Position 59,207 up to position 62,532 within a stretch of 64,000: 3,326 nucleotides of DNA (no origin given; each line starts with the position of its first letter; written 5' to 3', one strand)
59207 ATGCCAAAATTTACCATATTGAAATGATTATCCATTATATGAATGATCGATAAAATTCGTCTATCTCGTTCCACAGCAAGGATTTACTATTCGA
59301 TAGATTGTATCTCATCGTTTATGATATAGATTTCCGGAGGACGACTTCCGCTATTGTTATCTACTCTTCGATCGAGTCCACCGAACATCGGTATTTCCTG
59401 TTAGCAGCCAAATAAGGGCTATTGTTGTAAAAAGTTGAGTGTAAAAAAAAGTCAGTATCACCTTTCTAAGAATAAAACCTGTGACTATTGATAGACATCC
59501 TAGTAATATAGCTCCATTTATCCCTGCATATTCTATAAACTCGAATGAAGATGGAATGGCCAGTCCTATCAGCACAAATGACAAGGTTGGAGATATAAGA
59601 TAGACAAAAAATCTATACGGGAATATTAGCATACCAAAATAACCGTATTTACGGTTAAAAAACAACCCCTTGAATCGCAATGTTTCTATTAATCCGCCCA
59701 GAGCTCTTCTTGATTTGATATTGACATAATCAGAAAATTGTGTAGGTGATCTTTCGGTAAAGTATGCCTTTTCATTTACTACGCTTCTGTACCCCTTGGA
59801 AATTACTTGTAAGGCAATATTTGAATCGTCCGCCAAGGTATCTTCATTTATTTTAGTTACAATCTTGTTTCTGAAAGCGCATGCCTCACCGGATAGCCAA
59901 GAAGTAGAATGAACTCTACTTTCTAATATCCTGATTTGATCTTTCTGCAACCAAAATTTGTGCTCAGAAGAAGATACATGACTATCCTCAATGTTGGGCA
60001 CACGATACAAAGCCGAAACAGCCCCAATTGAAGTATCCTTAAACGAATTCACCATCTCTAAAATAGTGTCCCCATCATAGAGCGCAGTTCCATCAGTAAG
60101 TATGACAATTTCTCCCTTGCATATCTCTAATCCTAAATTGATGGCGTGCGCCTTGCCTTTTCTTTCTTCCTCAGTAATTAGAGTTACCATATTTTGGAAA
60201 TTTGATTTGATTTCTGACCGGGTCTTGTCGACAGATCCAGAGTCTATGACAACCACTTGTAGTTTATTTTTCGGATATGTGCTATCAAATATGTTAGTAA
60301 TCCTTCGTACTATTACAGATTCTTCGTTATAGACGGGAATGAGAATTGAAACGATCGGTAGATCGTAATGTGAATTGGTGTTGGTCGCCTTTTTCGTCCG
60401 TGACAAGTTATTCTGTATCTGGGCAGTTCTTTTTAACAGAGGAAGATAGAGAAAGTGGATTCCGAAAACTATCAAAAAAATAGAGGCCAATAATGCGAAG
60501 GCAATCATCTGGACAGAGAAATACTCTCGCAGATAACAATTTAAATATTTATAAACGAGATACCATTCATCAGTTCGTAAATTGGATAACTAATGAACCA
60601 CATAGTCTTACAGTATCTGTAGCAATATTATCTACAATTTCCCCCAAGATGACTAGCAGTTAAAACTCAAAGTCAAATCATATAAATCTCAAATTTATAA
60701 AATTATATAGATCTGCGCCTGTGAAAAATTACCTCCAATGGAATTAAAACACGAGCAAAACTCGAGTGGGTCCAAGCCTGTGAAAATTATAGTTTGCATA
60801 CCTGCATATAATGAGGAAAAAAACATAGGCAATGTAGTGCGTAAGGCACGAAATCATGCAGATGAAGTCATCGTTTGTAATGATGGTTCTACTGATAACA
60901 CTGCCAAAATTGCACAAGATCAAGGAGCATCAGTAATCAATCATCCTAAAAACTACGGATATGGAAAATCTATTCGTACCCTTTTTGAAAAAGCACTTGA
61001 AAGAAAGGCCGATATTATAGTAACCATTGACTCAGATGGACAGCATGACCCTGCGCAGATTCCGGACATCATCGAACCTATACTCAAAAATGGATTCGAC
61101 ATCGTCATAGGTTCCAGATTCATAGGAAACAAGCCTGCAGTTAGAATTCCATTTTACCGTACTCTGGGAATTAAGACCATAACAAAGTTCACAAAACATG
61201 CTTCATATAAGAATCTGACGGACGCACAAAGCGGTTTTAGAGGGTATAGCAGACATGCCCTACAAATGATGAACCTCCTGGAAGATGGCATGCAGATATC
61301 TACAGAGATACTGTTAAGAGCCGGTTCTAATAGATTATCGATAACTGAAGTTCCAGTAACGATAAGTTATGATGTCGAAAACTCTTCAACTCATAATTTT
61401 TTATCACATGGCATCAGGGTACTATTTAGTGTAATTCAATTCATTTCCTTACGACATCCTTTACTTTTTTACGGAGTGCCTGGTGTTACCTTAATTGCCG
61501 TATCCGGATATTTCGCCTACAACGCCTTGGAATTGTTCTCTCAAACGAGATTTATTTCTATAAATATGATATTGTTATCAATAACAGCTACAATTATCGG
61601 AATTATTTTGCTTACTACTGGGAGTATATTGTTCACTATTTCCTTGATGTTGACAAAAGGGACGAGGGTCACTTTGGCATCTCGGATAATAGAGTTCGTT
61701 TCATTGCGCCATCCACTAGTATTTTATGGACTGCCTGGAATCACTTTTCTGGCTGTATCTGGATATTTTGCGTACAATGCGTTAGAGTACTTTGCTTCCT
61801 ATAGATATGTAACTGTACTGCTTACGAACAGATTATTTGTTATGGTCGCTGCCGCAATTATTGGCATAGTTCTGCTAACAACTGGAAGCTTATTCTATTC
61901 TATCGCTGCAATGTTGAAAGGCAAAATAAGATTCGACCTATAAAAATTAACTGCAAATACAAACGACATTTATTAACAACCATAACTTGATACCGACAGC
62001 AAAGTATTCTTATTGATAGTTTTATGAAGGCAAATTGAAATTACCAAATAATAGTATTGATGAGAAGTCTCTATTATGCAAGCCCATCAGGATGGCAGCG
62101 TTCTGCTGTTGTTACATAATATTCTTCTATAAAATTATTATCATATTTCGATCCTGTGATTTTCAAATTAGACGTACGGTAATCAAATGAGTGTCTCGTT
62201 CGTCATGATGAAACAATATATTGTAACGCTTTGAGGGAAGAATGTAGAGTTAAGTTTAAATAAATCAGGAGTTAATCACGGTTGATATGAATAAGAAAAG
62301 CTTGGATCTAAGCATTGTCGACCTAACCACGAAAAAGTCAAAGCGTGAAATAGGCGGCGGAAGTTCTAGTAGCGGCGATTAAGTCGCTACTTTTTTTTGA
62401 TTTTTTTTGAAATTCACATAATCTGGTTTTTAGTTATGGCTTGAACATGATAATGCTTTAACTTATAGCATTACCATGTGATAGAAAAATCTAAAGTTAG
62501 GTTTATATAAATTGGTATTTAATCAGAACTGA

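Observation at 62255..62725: Two tandem, separately promoted 31-aa peptide genes: candidate archaeal RiPP precursors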

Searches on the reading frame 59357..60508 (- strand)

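Call 6: search_protein_families(library=pfam, proteins=[window:59357-60508:-], max_evalue=0.01)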
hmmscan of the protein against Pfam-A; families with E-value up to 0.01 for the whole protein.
window:59357-60508:- (383 aa): 5 families
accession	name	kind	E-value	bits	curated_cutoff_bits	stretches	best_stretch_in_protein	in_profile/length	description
PF00535.33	Glycos_transf_2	-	4.6e-22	79.2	23.3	1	54-217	1-164/168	Glycosyl transferase family 2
PF13641.12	Glyco_tranf_2_3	-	2.9e-19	70.4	27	1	53-268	3-227/230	Glycosyltransferase like family 2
PF13632.12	Glyco_trans_2_3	-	6.2e-12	46.2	27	1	135-318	2-183/198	Glycosyl transferase family group 2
PF10111.15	Glyco_tranf_2_2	-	1.8e-08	34.7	27.3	1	54-154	1-104/276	Glycosyltransferase like family 2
PF13506.12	Glyco_transf_21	-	6.5e-07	29.4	21.7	1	119-253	18-155/174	Glycosyl transferase family 21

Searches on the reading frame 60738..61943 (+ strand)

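Call 6: search_protein_families(library=pfam, proteins=[window:60738-61943:+], max_evalue=0.01)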
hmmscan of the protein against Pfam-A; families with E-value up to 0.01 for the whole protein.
window:60738-61943:+ (401 aa): 4 families
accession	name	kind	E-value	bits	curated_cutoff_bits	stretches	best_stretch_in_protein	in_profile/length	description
PF00535.33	Glycos_transf_2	-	2.7e-30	106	23.3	1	19-175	2-164/168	Glycosyl transferase family 2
PF13641.12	Glyco_tranf_2_3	-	7.6e-06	26.5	27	1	17-135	3-131/230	Glycosyltransferase like family 2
PF13704.12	Glyco_tranf_2_4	-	6.8e-05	23.7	27.5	1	25-100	2-81/98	Glycosyl transferase family 2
PF10111.15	Glyco_tranf_2_2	-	0.00082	19.4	27.3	0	19-101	2-92/276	Glycosyltransferase like family 2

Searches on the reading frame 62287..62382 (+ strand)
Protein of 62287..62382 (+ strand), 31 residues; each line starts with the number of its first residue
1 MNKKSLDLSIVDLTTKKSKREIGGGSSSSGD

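Call 6: search_protein_families(library=pfam, proteins=[window:62287-62382:+], max_evalue=0.01)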
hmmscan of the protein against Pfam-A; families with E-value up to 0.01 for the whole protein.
window:62287-62382:+ (31 aa): 0 families

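Call 10: search_protein_families(library=ncbifam, proteins=[window:62287-62382:+], max_evalue=1)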
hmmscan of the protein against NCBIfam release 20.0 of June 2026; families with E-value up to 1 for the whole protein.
window:62287-62382:+ (31 aa): 0 families

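Call 24: find_encoding_contigs(protein=window:62287-62382:+, flank=10000, max_places=10)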
Protein window:62287-62382:+ (31 aa): no gene with exactly this product is on record in the collection.

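Call 30: search_protein_representatives(protein=window:62287-62379:+)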
Query: 31 residues. Proteins with E-value up to 0.001 (for the whole library): 4; up to 1e-10: 0; up to 1e-30: 0. The best 4 are listed.
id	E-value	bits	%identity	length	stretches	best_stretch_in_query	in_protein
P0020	1.0e-07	45.5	86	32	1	1-29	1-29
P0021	1.2e-05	39.4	76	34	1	2-30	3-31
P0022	1.6e-04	36.1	50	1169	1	4-21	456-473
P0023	5.2e-04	34.6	35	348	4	8-29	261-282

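Call 32: find_encoding_contigs(protein=P0020, flank=10000, max_places=10)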
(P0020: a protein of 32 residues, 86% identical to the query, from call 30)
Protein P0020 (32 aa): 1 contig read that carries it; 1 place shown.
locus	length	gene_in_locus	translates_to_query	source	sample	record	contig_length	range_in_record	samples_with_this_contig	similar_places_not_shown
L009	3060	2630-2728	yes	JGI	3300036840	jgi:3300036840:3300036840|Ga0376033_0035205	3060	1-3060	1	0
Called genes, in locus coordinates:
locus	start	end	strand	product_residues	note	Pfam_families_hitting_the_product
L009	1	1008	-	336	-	?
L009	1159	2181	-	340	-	PF00881:Nitroreductase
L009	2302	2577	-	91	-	-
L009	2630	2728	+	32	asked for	-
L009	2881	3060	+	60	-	?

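Call 33: find_encoding_contigs(protein=P0021, flank=10000, max_places=10)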
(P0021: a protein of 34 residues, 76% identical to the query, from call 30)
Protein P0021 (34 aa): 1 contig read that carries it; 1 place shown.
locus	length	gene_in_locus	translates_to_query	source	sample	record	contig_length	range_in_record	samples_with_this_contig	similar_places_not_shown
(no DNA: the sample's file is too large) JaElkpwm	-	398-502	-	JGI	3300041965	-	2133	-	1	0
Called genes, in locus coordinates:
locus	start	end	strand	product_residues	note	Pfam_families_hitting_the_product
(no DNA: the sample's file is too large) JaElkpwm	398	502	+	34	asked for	-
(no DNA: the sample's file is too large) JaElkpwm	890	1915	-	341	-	PF00583:Acetyltransf_1 (weak), PF13527:Acetyltransf_9, PF13508:Acetyltransf_7 (weak)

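Call 39: search_protein_families(library=ncbifam, proteins=[L009:1159-2199:-, L009:1-1008:-, L009:2302-2577:-], max_evalue=0.1)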
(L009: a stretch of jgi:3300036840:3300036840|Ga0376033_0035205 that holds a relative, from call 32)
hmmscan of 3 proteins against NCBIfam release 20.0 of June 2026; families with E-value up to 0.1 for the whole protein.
L009:1159-2199:- (346 aa): 4 families
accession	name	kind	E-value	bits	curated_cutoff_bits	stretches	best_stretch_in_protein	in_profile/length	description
TIGR03605.1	antibiot_sagB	domain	4.3e-46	156.6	78.4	1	170-341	2-172/173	SagB family peptide dehydrogenase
TIGR04511.1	SagB_rel_DH_2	exception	9.5e-24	84.1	240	1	95-334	122-360/380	putative peptide maturation dehydrogenase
NF040939.2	trans_reg_lrs14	equivalog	0.0073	16.3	90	1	36-85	20-72/103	Lrs14 family HTH-type transcriptional regulator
NF053606.1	Sta1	subfamily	0.073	13.2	80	0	40-83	23-68/100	Sta1 family transcriptional regulator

L009:1-1008:- (336 aa): 4 families
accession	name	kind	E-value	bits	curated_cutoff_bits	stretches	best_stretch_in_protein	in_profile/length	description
TIGR03882.1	cyclo_dehyd_2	equivalog_domain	9.9e-15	55.1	36.9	1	217-333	2-118/164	TOMM precursor leader peptide-binding protein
TIGR03603.1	cyclo_dehy_ocin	subfamily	7.5e-11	42.3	187.65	1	189-330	153-295/319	thiazole/oxazole-forming peptide maturase, SagC family component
TIGR03693.1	ocin_ThiF_like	hypoth_equivalog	1.5e-05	23.5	561.9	1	30-327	35-332/637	putative thiazole-containing bacteriocin maturation protein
NF009123.0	PRK12475.1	subfamily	0.073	12.3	510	0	178-245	106-170/338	MoeB/ThiF family adenylyltransferase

L009:2302-2577:- (91 aa): 0 families

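Call 45: find_related_loci(query=L009:1159-2199:-, collection=genome_contigs, flank=10000)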
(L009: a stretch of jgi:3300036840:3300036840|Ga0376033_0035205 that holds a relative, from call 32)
Query L009:1159-2199:- (346 aa) in genome_contigs; peptide patterns used: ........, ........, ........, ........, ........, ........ (x = any residue, [..] = any of these).
48 stretches matched a pattern; 2 encode a relative of the query (tblastn E <= 1e-3); 2 distinct loci.
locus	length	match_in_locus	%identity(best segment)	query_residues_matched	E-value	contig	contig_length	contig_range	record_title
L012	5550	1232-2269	96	1-346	0e+0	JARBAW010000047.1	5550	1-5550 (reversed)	MAG: Nitrososphaerales archaeon isolate plot3_rep3_bin8 k141_218778, whole genome shotgun sequence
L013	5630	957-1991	68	1-344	8e-166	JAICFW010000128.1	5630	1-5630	MAG: Nitrososphaeraceae archaeon isolate bin_OS2.4 k141_979524, whole genome shotgun sequence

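Call 50: search_protein_families(library=pfam, proteins=[L013:2472-4928:+, L013:957-2000:+, L012:269-1054:-, L013:2146-2427:+], max_evalue=0.01)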
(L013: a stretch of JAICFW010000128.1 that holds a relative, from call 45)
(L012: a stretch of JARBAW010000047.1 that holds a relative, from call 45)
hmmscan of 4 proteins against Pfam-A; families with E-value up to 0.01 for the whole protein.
L013:2472-4928:+ (818 aa): 2 families
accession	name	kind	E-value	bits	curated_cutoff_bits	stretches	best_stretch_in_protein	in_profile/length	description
PF02624.21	YcaO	-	2.6e-67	227.9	25.7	1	447-774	1-324/325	YcaO cyclodehydratase, ATP-ad Mg2+-binding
PF00899.27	ThiF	-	3.9e-07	29.9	28.1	1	188-335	102-236/238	ThiF family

L013:957-2000:+ (347 aa): 2 families
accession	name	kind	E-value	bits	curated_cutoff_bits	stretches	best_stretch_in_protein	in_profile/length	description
PF00881.29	Nitroreductase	-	7e-15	56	23.5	1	156-342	2-166/167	Nitroreductase family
PF14394.12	DUF4423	-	5.1e-05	23.6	30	1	44-87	31-74/165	Domain of unknown function (DUF4423)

L012:269-1054:- (261 aa): 0 families

L013:2146-2427:+ (93 aa): 0 families

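Call 58: find_related_loci(query=A2, collection=genome_contigs, flank=10000)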
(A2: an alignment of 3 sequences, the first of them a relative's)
Query A2 (347 aa) in genome_contigs; peptide patterns used: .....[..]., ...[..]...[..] (x = any residue, [..] = any of these).
72 stretches matched a pattern; 3 encode a relative of the query (tblastn E <= 1e-3); 3 distinct loci.
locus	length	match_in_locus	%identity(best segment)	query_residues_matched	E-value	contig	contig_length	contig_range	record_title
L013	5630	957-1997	100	1-347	0e+0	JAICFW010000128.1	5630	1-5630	MAG: Nitrososphaeraceae archaeon isolate bin_OS2.4 k141_979524, whole genome shotgun sequence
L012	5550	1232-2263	68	1-345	4e-166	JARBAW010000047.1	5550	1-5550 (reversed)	MAG: Nitrososphaerales archaeon isolate plot3_rep3_bin8 k141_218778, whole genome shotgun sequence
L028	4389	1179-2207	60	3-346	1e-150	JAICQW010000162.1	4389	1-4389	MAG: Nitrososphaeraceae archaeon isolate TY_HYHR_2_bin.13 k141_900402_length_4389_cov_9.0000, whole genome shotgun seque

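Call 82: search_protein_families(library=ncbifam, proteins=[L013:2472-4928:+, L012:269-1054:-], max_evalue=0.01)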
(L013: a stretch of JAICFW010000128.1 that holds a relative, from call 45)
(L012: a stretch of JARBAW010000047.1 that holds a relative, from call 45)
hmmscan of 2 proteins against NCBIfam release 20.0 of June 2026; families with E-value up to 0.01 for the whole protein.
L013:2472-4928:+ (818 aa): 6 families
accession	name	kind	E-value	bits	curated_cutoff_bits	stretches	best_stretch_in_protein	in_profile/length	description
TIGR03604.1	TOMM_cyclo_SagD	subfamily_domain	1.8e-83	280.5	219.25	1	448-818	1-377/377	thiazole/oxazole-forming peptide maturase, SagD family component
TIGR03266.1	methan_mark_1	equivalog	7.5e-33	114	365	1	447-775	56-363/376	YcaO-related McrA-glycine thioamidation protein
TIGR00702.1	TIGR00702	domain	2e-23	83.1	75.65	1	447-779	52-368/377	YcaO-type kinase domain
TIGR03882.1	cyclo_dehyd_2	equivalog_domain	2.2e-17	63.8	36.9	1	225-364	2-136/164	TOMM precursor leader peptide-binding protein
TIGR03603.1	cyclo_dehy_ocin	subfamily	7.1e-13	48.9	187.65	1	193-338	149-295/319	thiazole/oxazole-forming peptide maturase, SagC family component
NF009123.0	PRK12475.1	subfamily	0.0026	17.1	510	1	184-253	104-170/338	MoeB/ThiF family adenylyltransferase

L012:269-1054:- (261 aa): 0 families

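Call 88: find_homologous_proteins(query=L013:957-1997:+, max_evalue=1e-40)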
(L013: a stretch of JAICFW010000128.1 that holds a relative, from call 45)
Query L013:957-1997:+ (347 aa): 118 proteins with E <= 1e-40 among 1490 candidates.
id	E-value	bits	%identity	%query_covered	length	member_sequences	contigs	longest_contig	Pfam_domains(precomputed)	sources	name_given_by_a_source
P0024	1.1e-228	776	99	99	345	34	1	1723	PF00881.30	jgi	jgi:SagB-type dehydrogenase family enzyme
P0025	1.4e-189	648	81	99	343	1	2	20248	PF00881.30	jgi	jgi:SagB-type dehydrogenase family enzyme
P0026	1.3e-181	621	79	99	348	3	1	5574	PF00881.30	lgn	-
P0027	6.9e-175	599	76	99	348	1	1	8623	PF00881.30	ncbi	-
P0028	2.0e-172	591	75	99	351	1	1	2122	PF00881.30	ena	-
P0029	2.1e-169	581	72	99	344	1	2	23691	PF00881.30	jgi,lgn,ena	-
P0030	2.3e-167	575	74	99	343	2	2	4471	PF00881.30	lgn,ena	-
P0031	2.2e-166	571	72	99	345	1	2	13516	PF00881.30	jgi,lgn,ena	-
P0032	6.5e-165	566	70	99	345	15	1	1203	PF00881.30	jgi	-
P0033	1.8e-161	555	70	99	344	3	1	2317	PF00881.30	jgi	jgi:SagB-type dehydrogenase family enzyme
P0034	6.6e-161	553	70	99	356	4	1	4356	PF00881.30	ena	-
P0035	1.4e-158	546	69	99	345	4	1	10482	PF00881.30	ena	-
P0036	2.1e-158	545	69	100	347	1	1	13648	PF00881.30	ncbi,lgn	-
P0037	3.9e-158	544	69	99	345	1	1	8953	PF00881.30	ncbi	-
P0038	7.1e-158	543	70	99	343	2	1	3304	PF00881.30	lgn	-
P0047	6.2e-152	524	66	99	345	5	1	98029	PF00881.30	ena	-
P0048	1.1e-151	523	67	99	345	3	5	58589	PF00881.30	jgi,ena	jgi:SagB-type dehydrogenase family enzyme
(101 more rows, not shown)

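Call 89: find_encoding_contigs(protein=P0025, flank=10000, max_places=3)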
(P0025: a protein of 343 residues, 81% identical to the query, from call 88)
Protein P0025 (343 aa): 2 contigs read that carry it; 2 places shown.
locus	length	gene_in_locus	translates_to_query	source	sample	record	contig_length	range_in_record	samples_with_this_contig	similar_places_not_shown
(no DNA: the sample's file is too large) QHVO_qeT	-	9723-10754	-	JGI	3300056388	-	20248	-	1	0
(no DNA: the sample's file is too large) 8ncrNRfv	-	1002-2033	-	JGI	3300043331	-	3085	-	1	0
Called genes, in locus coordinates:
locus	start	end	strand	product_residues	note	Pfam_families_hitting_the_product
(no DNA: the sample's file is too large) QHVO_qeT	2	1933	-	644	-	?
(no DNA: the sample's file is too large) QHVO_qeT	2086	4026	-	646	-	PF00149:Metallophos, PF17803:Cadherin_4 (weak), PF17892:Cadherin_5 (weak), PF17963:Big_9, PF13385:Laminin_G_3, PF02210:Laminin_G_2 (weak)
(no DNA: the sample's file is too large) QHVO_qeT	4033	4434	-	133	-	-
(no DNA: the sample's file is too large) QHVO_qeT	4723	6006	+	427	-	-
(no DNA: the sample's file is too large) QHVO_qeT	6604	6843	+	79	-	-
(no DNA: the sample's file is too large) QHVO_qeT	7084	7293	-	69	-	-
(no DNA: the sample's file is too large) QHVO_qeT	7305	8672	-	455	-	PF05426:Alginate_lyase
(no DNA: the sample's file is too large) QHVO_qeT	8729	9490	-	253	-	-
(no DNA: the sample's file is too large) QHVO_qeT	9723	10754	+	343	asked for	PF00881:Nitroreductase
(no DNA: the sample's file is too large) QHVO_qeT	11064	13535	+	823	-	PF00899:ThiF (weak), PF02624:YcaO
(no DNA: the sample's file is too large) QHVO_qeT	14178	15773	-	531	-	PF13231:PMT_2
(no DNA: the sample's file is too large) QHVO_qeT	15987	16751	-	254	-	PF00534:Glycos_transf_1, PF13692:Glyco_trans_1_4, PF13524:Glyco_trans_1_2 (weak)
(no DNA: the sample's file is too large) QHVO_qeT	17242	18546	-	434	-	PF07995:GSDH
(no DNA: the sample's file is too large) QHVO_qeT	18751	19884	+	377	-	-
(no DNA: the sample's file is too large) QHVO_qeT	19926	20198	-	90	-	-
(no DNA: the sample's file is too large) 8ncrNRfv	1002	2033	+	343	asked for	PF00881:Nitroreductase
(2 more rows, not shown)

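Call 90: find_encoding_contigs(protein=P0047, flank=10000, max_places=3)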
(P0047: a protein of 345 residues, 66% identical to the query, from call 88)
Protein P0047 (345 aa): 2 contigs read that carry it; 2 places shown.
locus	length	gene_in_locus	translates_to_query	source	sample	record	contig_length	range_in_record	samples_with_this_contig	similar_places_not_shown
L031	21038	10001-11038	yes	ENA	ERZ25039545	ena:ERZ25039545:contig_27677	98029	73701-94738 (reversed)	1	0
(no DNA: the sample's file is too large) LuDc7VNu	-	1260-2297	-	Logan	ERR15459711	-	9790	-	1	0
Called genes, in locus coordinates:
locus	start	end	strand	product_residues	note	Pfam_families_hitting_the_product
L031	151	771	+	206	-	PF13909:zf-H2C2_5 (weak)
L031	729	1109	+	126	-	-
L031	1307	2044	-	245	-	PF00493:MCM (faint)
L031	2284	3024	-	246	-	-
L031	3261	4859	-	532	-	PF13231:PMT_2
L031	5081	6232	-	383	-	PF00534:Glycos_transf_1, PF13692:Glyco_trans_1_4, PF13524:Glyco_trans_1_2 (weak)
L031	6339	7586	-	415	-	PF07995:GSDH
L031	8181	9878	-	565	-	PF07995:GSDH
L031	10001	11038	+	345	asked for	PF00881:Nitroreductase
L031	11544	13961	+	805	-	PF00899:ThiF, PF02624:YcaO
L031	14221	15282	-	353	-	PF13527:Acetyltransf_9, PF00583:Acetyltransf_1 (weak), PF13508:Acetyltransf_7 (weak)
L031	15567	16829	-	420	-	-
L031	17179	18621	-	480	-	PF01943:Polysacc_synt, PF13440:Polysacc_synt_3 (weak)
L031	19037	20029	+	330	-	PF00561:Abhydrolase_1, PF12146:Hydrolase_4, PF12697:Abhydrolase_6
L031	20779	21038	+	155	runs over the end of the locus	-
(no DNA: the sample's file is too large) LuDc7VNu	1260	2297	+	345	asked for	PF00881:Nitroreductase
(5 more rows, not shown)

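Call 91: find_encoding_contigs(protein=P0048, flank=10000, max_places=5)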
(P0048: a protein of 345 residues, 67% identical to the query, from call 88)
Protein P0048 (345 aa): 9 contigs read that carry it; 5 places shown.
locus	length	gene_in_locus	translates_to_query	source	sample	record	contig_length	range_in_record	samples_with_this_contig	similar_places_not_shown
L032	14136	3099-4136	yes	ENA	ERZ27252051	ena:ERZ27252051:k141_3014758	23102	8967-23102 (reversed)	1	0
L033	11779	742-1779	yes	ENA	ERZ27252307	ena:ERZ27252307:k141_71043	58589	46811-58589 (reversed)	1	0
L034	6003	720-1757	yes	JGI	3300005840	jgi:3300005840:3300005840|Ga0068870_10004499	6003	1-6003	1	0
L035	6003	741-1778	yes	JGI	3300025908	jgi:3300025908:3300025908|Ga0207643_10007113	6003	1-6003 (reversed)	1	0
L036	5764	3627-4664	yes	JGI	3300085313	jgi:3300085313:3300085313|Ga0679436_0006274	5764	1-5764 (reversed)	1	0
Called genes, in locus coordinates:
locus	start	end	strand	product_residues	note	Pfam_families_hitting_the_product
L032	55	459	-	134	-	-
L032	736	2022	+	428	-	-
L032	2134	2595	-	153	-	-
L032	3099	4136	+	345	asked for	PF00881:Nitroreductase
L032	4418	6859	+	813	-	PF02624:YcaO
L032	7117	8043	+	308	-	PF00561:Abhydrolase_1, PF12146:Hydrolase_4, PF12697:Abhydrolase_6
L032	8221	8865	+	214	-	-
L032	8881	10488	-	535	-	PF13231:PMT_2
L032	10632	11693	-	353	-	PF00534:Glycos_transf_1, PF13692:Glyco_trans_1_4, PF13524:Glyco_trans_1_2 (weak)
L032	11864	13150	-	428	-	PF22807:TrAA12 (faint), PF07995:GSDH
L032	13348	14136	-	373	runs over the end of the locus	PF03023:MurJ (weak)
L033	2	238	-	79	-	?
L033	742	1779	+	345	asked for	PF00881:Nitroreductase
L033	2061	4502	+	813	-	PF02624:YcaO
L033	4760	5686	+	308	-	PF00561:Abhydrolase_1, PF12146:Hydrolase_4, PF12697:Abhydrolase_6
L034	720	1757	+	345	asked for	PF00881:Nitroreductase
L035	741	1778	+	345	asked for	PF00881:Nitroreductase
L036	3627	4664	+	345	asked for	PF00881:Nitroreductase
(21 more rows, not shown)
